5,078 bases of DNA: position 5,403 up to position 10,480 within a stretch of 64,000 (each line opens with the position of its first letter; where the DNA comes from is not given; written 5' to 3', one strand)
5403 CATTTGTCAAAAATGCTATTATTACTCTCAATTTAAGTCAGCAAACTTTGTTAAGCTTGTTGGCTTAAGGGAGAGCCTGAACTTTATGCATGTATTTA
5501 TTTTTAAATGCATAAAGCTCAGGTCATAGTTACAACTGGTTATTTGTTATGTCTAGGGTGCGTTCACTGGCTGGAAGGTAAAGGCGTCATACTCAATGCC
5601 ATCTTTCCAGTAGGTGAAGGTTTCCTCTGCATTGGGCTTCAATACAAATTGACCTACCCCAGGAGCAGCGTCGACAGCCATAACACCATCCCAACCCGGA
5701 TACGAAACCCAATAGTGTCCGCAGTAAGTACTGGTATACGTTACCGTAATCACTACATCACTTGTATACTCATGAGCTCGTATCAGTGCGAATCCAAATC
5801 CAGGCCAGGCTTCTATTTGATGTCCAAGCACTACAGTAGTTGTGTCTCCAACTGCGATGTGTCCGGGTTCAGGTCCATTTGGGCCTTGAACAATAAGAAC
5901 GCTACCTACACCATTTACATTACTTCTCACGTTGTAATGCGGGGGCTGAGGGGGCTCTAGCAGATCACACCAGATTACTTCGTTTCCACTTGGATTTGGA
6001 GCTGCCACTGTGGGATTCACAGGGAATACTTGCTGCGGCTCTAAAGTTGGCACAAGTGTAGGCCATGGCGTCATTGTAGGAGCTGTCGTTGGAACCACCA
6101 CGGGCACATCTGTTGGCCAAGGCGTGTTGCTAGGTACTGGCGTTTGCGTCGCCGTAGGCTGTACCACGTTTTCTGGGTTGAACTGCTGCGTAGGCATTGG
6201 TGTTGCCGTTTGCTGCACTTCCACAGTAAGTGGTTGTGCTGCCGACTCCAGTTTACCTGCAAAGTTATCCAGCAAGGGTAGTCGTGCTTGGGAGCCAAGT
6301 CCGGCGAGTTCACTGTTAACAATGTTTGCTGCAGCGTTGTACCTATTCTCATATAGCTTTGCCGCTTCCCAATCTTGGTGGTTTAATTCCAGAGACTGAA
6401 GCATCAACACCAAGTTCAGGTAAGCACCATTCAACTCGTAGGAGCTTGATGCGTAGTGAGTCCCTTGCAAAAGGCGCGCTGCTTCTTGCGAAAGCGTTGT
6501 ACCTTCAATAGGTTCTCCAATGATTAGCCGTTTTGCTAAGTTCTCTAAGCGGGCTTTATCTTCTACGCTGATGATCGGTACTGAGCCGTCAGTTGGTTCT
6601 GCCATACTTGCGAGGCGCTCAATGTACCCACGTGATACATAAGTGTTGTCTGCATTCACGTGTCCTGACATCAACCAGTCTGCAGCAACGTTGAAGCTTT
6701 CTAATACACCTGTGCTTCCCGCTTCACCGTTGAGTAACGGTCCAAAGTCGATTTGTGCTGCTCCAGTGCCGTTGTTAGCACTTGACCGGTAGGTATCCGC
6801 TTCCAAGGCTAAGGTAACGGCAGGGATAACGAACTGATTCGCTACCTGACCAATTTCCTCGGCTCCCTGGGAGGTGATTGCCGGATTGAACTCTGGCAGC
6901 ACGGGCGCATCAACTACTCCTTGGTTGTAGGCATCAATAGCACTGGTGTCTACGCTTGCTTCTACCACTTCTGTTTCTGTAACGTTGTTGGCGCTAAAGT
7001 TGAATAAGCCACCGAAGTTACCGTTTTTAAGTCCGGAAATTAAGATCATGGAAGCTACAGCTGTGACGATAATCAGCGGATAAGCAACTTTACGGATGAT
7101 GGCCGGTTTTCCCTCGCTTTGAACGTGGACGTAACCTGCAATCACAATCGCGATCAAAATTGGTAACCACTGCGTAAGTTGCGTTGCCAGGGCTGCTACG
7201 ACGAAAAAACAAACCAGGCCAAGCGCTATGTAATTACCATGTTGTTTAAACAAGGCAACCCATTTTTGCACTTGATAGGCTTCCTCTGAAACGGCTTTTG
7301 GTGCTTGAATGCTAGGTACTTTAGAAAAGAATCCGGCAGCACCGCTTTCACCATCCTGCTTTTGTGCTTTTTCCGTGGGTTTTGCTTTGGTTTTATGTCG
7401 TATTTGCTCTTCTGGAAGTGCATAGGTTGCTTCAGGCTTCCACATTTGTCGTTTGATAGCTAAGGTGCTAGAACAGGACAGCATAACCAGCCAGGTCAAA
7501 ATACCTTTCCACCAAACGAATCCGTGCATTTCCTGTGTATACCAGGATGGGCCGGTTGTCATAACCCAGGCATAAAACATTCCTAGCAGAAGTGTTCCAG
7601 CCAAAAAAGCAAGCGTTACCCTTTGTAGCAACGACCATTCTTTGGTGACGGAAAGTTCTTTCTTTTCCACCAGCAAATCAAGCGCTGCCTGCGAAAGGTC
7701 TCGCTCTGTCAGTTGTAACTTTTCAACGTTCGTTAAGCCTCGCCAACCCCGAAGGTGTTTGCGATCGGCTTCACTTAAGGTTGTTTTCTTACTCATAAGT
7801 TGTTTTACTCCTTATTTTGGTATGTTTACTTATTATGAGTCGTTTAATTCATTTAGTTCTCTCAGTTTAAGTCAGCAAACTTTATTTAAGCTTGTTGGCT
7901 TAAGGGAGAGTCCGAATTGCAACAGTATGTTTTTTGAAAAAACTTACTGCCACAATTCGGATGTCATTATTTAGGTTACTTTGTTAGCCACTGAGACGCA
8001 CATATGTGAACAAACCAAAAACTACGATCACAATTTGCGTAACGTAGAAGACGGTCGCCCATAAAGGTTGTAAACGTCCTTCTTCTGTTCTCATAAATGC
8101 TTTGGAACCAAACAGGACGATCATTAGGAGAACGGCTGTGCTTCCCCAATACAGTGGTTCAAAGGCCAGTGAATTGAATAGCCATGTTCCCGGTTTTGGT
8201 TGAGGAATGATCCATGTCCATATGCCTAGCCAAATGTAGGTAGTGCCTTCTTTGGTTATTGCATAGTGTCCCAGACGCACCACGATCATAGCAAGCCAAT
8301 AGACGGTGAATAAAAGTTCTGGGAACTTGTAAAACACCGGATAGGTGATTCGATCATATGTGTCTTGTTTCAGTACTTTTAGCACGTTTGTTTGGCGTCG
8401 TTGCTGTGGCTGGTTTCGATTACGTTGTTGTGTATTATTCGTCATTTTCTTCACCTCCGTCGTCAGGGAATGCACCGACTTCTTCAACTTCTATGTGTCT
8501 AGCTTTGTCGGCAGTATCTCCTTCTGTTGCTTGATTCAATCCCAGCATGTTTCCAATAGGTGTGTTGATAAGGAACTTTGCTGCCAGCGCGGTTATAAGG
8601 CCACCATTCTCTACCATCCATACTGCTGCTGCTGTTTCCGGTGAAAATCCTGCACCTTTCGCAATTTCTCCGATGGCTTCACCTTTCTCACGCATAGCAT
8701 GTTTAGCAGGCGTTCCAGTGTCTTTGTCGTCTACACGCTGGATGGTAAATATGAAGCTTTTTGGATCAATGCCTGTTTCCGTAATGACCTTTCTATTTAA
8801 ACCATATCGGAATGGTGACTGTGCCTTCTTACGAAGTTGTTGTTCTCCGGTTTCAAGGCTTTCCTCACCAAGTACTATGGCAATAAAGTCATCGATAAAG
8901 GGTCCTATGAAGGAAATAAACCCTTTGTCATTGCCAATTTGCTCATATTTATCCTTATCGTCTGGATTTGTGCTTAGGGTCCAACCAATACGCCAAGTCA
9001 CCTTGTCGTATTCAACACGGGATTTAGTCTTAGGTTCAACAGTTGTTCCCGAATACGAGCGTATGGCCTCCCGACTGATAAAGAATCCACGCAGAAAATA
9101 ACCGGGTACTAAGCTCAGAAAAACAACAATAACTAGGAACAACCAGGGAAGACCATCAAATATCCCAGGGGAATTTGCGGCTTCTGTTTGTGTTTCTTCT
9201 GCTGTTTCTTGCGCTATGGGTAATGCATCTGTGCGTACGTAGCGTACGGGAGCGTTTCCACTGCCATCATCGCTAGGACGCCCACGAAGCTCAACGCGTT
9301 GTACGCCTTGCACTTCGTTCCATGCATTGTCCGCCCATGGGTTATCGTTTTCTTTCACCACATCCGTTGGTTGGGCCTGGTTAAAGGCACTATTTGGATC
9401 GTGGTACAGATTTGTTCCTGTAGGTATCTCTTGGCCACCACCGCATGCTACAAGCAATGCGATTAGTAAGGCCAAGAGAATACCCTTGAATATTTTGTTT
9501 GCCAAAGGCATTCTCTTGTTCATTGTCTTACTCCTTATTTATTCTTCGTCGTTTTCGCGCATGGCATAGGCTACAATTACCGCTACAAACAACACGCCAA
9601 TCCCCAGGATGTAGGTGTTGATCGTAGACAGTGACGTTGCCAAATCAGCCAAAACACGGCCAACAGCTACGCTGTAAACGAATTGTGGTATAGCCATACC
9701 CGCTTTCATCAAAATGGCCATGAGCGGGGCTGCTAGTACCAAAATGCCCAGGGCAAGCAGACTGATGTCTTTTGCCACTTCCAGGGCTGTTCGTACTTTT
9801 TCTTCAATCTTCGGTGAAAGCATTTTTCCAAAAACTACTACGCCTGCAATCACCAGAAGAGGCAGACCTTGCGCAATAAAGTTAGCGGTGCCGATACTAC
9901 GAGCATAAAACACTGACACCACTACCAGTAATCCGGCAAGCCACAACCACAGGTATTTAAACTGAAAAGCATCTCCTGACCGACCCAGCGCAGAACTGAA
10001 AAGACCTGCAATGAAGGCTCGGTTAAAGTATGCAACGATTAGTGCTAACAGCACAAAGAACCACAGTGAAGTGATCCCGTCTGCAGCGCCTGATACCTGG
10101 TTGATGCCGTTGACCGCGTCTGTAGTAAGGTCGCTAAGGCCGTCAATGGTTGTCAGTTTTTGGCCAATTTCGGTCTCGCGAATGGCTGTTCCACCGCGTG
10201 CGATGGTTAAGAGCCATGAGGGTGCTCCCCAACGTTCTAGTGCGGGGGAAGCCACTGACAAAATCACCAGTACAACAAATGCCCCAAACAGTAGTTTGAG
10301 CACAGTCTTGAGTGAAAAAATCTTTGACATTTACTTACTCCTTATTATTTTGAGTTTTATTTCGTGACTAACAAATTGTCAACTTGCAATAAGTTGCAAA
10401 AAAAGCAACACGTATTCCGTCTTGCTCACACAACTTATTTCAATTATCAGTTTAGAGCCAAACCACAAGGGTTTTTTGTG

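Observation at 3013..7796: Tandem ~750-aa membrane paralogs with a 100%-identical 390-bp core and unrelated C-terminal domains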

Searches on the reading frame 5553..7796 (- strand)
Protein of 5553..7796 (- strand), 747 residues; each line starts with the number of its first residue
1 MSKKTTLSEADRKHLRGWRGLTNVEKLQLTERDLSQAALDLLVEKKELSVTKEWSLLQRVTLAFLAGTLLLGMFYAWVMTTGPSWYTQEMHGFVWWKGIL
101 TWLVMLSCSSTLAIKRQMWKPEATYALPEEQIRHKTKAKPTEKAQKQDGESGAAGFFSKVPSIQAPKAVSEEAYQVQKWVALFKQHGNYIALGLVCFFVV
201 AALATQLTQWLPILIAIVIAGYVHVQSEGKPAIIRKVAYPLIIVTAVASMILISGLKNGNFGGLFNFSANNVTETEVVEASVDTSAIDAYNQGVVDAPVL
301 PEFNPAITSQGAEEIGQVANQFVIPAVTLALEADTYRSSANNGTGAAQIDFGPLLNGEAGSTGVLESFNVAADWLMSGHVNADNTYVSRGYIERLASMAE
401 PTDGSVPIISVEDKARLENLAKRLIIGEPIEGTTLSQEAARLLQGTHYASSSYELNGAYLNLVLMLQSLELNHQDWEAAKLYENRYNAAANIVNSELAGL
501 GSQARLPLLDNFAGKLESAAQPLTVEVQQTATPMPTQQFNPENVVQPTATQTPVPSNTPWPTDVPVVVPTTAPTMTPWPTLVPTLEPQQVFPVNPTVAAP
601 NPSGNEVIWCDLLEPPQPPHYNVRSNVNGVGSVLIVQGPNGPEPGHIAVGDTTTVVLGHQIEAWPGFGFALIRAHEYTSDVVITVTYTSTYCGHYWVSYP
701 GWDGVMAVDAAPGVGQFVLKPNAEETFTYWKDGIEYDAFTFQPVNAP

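Call 7: search_protein_families(library=pfam, proteins=[window:5553-7796:-], max_evalue=0.1)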
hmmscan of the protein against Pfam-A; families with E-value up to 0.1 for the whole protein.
window:5553-7796:- (747 aa): 0 families

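Call 12: search_protein_families(library=phrogs, proteins=[window:5553-7796:-], max_evalue=0.1)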
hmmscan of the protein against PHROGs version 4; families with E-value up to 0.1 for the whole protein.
window:5553-7796:- (747 aa): 0 families

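Call 26: search_protein_families(library=ncbifam, proteins=[window:5553-7796:-], max_evalue=0.1)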
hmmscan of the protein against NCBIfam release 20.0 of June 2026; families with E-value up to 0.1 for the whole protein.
window:5553-7796:- (747 aa): 0 families

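Call 103: search_protein_families(library=padloc, proteins=[window:5553-7796:-], max_evalue=0.01)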
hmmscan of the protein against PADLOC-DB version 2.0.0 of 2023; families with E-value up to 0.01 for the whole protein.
window:5553-7796:- (747 aa): 0 families

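Call 115: predict_structure(alignment_id=A11)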
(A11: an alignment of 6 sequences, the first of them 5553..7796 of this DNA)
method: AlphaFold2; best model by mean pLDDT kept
length: 747 residues; sequences in the alignment: 6
mean_pLDDT: 49.4   pTM: 0.37
mean pLDDT of the five models: 49.4, 48.8, 48.5, 45.7, 44.5
residues with pLDDT >= 90: 9; 70-90: 137; 50-70: 204; < 50: 397
segments of 3 or more residues with pLDDT < 50: 1-7, 22-32, 83-92, 110-121, 127-180, 230-236, 255-306, 341-346, 522-747
pLDDT, mean of each block of 10 residues (from residue 1): 42 55 43 56 62 55 65 61 46 51 52 44 49 31 33 30 34 46 51 56 51 61 55 49 58 48 33 29 36 39 50 79 80 67 50 65 73 77 69 83 74 83 85 65 56 78 86 75 88 82 81 76 39 32 32 33 29 26 26 26 24 23 22 26 27 23 24 27 33 29 26 34 32 31 26
secondary structure, 60 per line:
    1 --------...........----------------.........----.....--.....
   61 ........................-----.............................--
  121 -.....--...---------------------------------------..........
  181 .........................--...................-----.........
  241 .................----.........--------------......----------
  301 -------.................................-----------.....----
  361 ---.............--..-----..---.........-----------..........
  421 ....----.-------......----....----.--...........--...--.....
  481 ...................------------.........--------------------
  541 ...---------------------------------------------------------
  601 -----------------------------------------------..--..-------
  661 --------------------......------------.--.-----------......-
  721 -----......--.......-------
elements in order (helices of 4 or more, strands of 3 or more residues): H9-19 H36-44 E49-53 H56-84 H90-118 E122-126 H171-205 H208-226 H232-257 H262-270 H285-290 H308-340 H352-356 H364-376 H391-399 H411-424 H437-442 H447-450 H458-468 H476-499 H512-520 E681-686 E714-719 E726-731 E734-740

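Call 119: fold_search(model_id=the predicted structure, library=viral)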
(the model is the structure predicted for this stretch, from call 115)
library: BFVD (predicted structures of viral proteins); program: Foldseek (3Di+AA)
matches with E <= 10: 68; with E <= 0.001: 0
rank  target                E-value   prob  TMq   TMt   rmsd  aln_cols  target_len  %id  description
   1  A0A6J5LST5            1.2e-02  0.14  0.07  0.10  32.1       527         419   13  Uncharacterized protein [uncultured Caudovirales phage]
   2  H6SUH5                1.1e-01  0.07  0.07  0.09  39.3       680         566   11  Uncharacterized protein [Campylobacter virus IBB35]
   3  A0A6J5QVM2            1.5e-01  0.04  0.06  0.06  42.0       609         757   12  Uncharacterized protein [uncultured Caudovirales phage]
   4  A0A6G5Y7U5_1          2.6e-01  0.04  0.06  0.05  34.6       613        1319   12  (no name in the UniProt tables at hand)
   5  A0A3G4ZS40            2.7e-01  0.18  0.07  0.11  34.2       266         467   15  Uncharacterized protein [Edafosvirus sp.]
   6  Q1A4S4                8.3e-01  0.03  0.06  0.08  41.0       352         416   17  Uncharacterized protein [Choristoneura occidentalis granulovirus]
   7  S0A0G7                1.2e+00  0.06  0.09  0.17  23.7       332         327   13  ribonucleoside-diphosphate reductase [Cellulophaga phage phi17:2]
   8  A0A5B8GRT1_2          1.3e+00  0.04  0.07  0.04  34.4       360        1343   12  Polyprotein [Rhizoctonia solani endornavirus 4]
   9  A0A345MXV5            1.4e+00  0.04  0.05  0.08  20.9       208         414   13  Uncharacterized protein [Cressdnaviricota sp.]
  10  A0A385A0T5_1          1.8e+00  0.01  0.05  0.04  36.9       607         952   12  (no name in the UniProt tables at hand)
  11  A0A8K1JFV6            1.9e+00  0.02  0.08  0.10  30.6       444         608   10  RNA-dependent RNA polymerase (Fragment) [Riboviria sp.]
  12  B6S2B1                1.9e+00  0.02  0.07  0.07  39.0       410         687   11  (no name in the UniProt tables at hand)
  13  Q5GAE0                2.0e+00  0.01  0.05  0.04  57.2       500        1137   13  Methyl-accepting transducer domain-containing protein [Grouper iridovirus]
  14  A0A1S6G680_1          2.0e+00  0.01  0.06  0.05  32.5       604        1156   13  RNA-dependent RNA polymerase [Camula virus]
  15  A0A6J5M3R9            2.1e+00  0.03  0.10  0.11  30.8       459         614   10  Uncharacterized protein [uncultured Caudovirales phage]
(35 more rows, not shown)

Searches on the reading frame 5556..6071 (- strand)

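Call 25: search_protein_families(library=pfam, proteins=[window:5556-6071:-], max_evalue=1)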
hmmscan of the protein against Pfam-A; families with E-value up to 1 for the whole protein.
seq(172 aa): 1 family
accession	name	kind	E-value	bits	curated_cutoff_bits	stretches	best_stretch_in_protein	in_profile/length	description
PF14623.11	Vint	-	0.046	14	27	1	53-105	85-130/166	Hint-domain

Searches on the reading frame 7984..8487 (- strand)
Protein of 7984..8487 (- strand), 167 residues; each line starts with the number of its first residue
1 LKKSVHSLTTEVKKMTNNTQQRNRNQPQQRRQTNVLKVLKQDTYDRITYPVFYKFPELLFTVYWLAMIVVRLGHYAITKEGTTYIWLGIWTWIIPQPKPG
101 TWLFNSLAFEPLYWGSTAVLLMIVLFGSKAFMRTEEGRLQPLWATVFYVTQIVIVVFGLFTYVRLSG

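Call 7: search_protein_families(library=pfam, proteins=[window:7984-8487:-], max_evalue=0.1)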
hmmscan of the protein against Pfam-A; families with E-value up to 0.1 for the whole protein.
window:7984-8487:- (167 aa): 0 families

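Call 12: search_protein_families(library=phrogs, proteins=[window:7984-8487:-], max_evalue=0.1)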
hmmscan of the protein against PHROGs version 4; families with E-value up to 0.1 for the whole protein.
window:7984-8487:- (167 aa): 2 families
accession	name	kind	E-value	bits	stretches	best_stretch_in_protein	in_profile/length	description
phrog_34176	-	unknown function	0.033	15.6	1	118-162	11-50/63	-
phrog_35930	-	unknown function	0.09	14.2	0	67-84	1-19/53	-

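Call 26: search_protein_families(library=ncbifam, proteins=[window:7984-8487:-], max_evalue=0.1)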
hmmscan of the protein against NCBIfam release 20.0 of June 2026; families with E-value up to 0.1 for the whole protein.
window:7984-8487:- (167 aa): 0 families

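Call 103: search_protein_families(library=padloc, proteins=[window:7984-8487:-], max_evalue=0.01)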
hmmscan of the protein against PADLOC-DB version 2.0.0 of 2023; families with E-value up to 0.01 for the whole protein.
window:7984-8487:- (167 aa): 0 families

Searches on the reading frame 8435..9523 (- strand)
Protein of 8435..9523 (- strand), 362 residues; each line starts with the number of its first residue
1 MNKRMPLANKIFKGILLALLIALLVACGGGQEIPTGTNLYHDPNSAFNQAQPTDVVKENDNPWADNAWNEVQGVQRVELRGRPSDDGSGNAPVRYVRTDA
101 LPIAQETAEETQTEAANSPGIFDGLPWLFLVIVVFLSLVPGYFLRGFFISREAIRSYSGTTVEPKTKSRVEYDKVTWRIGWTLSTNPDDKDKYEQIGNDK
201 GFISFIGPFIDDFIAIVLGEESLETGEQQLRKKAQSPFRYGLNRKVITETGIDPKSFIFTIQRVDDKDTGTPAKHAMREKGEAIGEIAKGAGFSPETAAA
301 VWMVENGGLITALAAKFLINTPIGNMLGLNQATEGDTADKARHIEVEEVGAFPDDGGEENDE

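Call 7: search_protein_families(library=pfam, proteins=[window:8435-9523:-], max_evalue=0.1)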
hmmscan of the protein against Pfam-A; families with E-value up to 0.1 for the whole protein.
window:8435-9523:- (362 aa): 0 families

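Call 12: search_protein_families(library=phrogs, proteins=[window:8435-9523:-], max_evalue=0.1)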
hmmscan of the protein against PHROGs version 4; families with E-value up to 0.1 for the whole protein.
window:8435-9523:- (362 aa): 0 families

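Call 26: search_protein_families(library=ncbifam, proteins=[window:8435-9523:-], max_evalue=0.1)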
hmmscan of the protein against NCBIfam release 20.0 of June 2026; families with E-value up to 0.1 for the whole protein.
window:8435-9523:- (362 aa): 1 family
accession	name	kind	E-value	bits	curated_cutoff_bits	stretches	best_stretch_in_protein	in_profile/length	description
NF058595.1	invert_tail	domain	0.044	14.1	37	0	14-36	59-81/113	lipo-invert putative C-terminal anchoring domain-containing protein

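Call 43: find_encoding_contigs(protein=window:8435-9523:-, flank=10000, max_places=6)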
Protein window:8435-9523:- (362 aa): 1 contig read that carries it; 1 place shown.
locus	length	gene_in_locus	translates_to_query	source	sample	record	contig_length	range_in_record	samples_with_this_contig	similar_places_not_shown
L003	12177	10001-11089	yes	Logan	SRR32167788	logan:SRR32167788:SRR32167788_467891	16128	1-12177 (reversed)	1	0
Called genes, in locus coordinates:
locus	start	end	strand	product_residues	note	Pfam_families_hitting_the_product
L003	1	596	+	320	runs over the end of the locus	-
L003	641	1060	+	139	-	-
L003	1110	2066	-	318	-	PF01073:3Beta_HSD, PF01370:Epimerase, PF02719:Polysacc_synt_2, PF04321:RmlD_sub_bind, PF07993:NAD_binding_4, PF16363:GDP_Man_Dehyd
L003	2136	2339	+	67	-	-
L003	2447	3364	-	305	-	-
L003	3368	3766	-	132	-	PF00075:RNase_H, PF13456:RVT_3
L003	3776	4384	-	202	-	-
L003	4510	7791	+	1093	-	PF01073:3Beta_HSD, PF01370:Epimerase, PF16363:GDP_Man_Dehyd, PF07993:NAD_binding_4 (weak), PF13196:DUF4012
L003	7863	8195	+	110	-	-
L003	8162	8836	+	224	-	PF01386:Ribosomal_L25p, PF14693:Ribosomal_TL5_C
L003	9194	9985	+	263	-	-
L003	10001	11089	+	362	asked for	-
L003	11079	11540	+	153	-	-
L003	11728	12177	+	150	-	?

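Call 84: search_solved_structures(query=A9, max_evalue=5)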
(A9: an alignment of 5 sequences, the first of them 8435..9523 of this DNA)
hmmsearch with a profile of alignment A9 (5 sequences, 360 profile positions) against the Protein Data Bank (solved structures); distinct sequences matched with E-value up to 5: 3.
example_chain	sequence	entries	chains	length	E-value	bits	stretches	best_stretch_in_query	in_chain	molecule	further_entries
8ip8_PA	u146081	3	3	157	0.36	13.2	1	266-320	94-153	60S ribosomal protein uL24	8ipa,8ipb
7ycs_A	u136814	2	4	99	0.83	12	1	204-283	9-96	Toxin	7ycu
7sq5_A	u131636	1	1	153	2.3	10.5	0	169-198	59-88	Designed trefoil knot protein, variant 3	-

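Call 103: search_protein_families(library=padloc, proteins=[window:8435-9523:-], max_evalue=0.01)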
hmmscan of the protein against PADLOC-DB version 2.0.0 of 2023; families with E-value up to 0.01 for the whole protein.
window:8435-9523:- (362 aa): 0 families

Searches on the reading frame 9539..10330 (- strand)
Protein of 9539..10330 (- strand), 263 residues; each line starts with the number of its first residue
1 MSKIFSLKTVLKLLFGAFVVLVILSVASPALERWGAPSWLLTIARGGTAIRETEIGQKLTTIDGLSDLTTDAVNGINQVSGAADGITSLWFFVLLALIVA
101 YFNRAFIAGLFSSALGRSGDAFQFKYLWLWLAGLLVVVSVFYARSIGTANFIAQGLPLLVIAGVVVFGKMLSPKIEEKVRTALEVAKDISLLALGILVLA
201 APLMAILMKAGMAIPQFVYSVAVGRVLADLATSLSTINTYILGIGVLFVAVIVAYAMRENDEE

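Call 7: search_protein_families(library=pfam, proteins=[window:9539-10330:-], max_evalue=0.1)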
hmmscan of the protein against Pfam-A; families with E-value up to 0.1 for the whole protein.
window:9539-10330:- (263 aa): 0 families

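Call 12: search_protein_families(library=phrogs, proteins=[window:9539-10330:-], max_evalue=0.1)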
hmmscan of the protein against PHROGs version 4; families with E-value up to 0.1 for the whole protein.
window:9539-10330:- (263 aa): 0 families

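Call 26: search_protein_families(library=ncbifam, proteins=[window:9539-10330:-], max_evalue=0.1)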
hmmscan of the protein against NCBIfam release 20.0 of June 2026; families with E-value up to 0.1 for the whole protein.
window:9539-10330:- (263 aa): 0 families

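Call 86: search_solved_structures(query=A8, max_evalue=5)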
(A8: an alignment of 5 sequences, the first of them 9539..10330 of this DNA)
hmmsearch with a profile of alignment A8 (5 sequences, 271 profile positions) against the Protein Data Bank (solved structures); distinct sequences matched with E-value up to 5: 5.
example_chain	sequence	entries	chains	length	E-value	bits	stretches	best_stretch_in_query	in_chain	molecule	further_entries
5h79_D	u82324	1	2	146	0.21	14.3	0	37-80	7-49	Immunoglobulin G-binding protein A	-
4npf_Y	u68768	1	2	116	0.37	13.5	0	41-81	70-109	Immunoglobulin G-binding protein A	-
1zxg_A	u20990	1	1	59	2.3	10.9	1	39-82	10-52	Immunoglobulin G binding protein A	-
1edi_A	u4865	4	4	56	2.6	10.7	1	39-81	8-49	STAPHYLOCOCCAL PROTEIN A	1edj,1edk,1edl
3dl8_E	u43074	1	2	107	3.3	10.4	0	76-114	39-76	Protein-export membrane protein secG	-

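Call 103: search_protein_families(library=padloc, proteins=[window:9539-10330:-], max_evalue=0.01)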
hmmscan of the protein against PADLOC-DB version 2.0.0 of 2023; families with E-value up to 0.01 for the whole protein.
window:9539-10330:- (263 aa): 0 families
